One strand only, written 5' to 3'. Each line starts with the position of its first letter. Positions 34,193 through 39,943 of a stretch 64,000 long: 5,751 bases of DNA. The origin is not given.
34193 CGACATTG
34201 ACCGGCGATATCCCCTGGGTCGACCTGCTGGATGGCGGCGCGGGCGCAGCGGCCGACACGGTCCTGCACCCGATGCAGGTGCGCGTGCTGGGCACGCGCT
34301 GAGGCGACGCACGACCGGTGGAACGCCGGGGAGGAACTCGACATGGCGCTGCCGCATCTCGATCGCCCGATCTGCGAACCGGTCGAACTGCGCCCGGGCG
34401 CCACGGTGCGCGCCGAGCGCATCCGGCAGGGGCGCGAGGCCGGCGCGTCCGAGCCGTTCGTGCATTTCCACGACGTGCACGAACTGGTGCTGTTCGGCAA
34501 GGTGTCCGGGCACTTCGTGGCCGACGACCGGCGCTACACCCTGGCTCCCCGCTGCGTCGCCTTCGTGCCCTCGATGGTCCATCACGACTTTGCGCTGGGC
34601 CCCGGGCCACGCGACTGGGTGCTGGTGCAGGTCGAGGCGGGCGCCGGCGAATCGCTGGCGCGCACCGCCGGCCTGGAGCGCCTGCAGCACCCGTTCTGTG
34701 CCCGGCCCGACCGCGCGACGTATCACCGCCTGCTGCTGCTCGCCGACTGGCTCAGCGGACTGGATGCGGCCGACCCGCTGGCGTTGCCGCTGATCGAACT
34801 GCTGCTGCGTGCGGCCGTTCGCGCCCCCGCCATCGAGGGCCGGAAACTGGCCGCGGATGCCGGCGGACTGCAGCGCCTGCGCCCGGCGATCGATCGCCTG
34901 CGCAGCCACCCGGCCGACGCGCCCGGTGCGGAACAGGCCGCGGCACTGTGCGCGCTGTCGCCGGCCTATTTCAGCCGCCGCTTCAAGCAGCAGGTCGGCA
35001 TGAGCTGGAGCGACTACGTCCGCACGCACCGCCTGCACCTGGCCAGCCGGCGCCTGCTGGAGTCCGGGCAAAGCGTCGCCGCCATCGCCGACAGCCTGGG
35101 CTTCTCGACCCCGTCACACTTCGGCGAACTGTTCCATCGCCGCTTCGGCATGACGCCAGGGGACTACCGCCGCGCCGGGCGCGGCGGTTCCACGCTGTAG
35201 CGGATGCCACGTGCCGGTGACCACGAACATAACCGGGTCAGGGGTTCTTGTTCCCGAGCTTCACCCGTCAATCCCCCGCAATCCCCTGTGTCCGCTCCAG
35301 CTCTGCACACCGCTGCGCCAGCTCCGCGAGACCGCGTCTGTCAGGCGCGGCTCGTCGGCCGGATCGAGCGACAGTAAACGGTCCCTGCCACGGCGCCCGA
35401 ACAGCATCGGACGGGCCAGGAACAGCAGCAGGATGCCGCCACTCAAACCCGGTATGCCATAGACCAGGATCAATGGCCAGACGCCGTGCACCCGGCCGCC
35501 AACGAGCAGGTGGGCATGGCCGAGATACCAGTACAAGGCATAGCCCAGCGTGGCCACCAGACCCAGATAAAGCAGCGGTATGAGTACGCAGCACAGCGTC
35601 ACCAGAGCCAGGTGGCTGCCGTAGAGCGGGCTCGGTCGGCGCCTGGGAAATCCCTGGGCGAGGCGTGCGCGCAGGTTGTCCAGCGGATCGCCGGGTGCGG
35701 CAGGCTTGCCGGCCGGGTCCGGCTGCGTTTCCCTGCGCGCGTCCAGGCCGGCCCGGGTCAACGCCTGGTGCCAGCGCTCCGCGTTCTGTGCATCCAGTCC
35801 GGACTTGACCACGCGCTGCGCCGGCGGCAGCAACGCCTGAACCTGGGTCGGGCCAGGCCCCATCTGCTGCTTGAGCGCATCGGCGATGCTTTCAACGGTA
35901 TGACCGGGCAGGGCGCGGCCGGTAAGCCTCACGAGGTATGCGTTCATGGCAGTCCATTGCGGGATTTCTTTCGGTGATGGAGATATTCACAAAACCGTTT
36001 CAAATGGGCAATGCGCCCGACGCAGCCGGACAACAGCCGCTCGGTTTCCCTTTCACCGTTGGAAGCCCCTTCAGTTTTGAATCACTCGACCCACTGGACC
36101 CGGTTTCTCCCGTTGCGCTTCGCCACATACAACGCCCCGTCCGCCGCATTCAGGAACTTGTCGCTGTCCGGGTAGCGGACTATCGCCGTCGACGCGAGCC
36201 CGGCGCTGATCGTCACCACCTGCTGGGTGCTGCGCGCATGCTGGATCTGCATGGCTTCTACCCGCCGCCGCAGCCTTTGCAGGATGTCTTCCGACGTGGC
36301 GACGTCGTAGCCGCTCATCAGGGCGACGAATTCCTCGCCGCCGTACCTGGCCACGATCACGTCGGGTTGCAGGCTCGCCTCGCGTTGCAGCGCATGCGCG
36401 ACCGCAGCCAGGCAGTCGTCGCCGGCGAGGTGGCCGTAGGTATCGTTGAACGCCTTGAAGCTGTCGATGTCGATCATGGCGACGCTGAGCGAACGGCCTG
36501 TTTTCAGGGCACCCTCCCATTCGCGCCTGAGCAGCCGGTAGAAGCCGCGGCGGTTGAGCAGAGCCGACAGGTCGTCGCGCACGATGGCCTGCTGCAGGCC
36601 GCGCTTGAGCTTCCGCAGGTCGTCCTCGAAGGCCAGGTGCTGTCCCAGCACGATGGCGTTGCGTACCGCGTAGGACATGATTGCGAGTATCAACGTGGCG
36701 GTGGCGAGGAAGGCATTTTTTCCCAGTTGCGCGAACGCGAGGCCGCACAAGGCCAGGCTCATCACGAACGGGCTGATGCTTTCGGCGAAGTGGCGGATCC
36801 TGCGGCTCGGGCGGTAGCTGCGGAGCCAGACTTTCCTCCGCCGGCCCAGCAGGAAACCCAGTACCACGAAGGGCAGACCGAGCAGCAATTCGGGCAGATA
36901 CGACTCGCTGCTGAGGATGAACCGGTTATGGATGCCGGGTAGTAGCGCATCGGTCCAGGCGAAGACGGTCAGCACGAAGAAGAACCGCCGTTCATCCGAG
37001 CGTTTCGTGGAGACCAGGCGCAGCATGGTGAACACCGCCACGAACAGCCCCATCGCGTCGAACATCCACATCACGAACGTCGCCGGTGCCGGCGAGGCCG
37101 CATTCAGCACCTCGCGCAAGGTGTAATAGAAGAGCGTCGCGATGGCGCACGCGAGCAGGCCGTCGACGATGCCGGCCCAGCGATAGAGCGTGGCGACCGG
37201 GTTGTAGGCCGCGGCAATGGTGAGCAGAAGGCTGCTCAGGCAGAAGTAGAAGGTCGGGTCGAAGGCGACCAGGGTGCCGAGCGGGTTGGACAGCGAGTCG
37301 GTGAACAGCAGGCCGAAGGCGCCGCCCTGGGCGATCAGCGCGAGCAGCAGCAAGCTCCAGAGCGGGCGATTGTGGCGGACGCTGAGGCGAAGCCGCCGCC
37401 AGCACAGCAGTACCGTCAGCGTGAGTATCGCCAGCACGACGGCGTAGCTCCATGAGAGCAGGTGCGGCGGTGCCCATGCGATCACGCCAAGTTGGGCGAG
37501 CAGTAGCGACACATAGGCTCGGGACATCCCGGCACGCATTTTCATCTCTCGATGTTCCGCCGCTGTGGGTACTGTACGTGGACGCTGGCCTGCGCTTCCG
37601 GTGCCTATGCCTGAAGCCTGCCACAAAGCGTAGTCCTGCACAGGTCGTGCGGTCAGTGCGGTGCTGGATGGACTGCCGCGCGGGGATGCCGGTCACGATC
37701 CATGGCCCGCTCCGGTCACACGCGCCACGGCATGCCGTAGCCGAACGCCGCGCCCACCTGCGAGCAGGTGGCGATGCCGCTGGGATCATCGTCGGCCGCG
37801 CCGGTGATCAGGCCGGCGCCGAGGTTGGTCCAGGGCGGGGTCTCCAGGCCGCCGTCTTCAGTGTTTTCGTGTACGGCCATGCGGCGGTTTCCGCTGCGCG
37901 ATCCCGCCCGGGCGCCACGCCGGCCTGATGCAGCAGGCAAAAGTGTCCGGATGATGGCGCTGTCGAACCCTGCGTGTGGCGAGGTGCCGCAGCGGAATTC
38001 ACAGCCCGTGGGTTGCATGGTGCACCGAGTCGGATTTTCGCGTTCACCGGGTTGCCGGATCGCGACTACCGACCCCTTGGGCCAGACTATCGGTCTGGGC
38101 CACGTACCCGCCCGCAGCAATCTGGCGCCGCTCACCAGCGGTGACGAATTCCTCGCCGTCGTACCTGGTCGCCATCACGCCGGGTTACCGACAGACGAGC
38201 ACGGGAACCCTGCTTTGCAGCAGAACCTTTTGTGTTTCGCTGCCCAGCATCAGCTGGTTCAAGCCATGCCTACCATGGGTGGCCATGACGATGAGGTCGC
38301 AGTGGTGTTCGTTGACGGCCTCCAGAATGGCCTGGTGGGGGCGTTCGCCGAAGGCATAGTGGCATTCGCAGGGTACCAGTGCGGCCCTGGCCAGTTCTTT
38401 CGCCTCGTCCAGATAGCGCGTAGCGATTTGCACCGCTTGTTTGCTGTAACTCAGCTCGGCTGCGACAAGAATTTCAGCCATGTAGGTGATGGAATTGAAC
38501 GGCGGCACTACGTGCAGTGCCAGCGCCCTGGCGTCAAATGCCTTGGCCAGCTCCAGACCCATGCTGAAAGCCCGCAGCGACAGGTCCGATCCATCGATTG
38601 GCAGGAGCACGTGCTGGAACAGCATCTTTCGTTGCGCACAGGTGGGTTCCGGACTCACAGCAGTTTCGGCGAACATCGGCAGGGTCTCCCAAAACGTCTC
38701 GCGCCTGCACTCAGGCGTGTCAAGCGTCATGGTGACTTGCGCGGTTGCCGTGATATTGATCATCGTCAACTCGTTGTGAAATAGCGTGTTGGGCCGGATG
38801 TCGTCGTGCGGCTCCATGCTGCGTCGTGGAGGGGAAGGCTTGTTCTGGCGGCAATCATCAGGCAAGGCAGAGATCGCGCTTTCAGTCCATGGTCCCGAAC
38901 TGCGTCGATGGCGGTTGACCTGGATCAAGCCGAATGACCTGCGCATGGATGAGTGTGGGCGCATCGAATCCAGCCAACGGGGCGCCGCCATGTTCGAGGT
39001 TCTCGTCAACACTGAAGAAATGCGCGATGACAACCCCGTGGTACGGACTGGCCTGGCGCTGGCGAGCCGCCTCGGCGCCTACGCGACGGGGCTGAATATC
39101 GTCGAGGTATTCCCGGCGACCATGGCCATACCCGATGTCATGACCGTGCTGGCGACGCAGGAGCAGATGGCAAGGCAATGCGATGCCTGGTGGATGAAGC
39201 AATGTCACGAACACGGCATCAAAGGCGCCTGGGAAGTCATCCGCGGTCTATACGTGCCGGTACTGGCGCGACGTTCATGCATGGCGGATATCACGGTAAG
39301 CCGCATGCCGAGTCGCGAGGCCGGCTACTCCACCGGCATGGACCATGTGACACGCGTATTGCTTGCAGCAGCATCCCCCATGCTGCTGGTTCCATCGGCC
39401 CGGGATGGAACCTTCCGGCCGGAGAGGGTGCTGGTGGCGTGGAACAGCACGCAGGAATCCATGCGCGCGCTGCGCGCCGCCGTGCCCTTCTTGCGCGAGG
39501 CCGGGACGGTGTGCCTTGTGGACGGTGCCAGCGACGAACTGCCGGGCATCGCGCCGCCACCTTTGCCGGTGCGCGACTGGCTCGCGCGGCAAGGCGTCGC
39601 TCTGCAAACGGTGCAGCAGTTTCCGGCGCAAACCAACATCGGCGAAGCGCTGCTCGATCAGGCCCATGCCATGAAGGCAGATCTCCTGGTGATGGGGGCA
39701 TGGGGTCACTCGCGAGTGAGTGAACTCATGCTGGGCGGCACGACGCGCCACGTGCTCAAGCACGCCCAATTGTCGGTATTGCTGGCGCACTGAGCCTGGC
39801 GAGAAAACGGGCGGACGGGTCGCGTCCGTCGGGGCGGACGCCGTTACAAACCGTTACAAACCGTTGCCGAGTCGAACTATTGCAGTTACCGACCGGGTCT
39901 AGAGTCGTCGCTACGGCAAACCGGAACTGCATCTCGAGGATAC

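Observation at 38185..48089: Self-contained FNR/FixK-box regulon: usp, adh, BON and PolX genes clustered with their own regulators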

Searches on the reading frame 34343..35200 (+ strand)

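Call 61: search_protein_families(library=pfam, proteins=[window:34343-35200:+], max_evalue=0.001)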
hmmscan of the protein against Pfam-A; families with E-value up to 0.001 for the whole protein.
window:34343-35200:+ (285 aa): 2 families
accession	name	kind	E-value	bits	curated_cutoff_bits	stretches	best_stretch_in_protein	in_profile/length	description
PF12833.13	HTH_18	-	3.8e-25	88.4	33.6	1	200-277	2-79/80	Helix-turn-helix domain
PF00165.29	HTH_AraC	-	3.4e-16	59.4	26.6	2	241-277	7-42/42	Bacterial regulatory helix-turn-helix proteins, AraC family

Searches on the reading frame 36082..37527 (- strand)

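Call 61: search_protein_families(library=pfam, proteins=[window:36082-37527:-], max_evalue=0.001)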
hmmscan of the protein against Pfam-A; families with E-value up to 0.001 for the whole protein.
window:36082-37527:- (481 aa): 1 family
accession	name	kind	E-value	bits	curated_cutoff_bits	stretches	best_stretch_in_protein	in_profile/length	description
PF00990.26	GGDEF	-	1.1e-39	136.2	23.8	1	317-476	3-161/161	Diguanylate cyclase, GGDEF domain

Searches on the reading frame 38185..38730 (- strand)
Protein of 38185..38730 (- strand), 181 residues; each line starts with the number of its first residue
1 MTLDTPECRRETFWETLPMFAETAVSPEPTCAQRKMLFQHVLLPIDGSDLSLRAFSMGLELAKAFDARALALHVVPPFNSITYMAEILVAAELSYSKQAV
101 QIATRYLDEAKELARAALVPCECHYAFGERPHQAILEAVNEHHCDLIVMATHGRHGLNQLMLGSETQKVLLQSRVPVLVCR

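Call 11: search_protein_families(library=pfam, proteins=[window:38185-38730:-])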
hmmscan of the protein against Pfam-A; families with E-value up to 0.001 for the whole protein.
window:38185-38730:- (181 aa): 1 family
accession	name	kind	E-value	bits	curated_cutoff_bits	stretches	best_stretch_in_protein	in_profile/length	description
PF00582.32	Usp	-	4.8e-29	102.2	24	1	38-181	2-141/141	Universal stress protein family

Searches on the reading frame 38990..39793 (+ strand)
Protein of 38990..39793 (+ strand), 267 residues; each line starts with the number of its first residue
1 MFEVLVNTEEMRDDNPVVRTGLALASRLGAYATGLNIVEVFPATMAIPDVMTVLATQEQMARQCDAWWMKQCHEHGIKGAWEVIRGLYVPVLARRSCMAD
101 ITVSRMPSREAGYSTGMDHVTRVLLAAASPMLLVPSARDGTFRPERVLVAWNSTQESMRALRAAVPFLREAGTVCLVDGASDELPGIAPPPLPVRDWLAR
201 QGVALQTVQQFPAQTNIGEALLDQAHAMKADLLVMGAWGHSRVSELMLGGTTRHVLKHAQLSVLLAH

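Call 11: search_protein_families(library=pfam, proteins=[window:38990-39793:+])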
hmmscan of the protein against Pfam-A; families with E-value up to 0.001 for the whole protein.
window:38990-39793:+ (267 aa): 1 family
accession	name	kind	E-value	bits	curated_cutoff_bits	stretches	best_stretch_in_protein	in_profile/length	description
PF00582.32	Usp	-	6.1e-14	53.2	24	1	145-266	3-140/141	Universal stress protein family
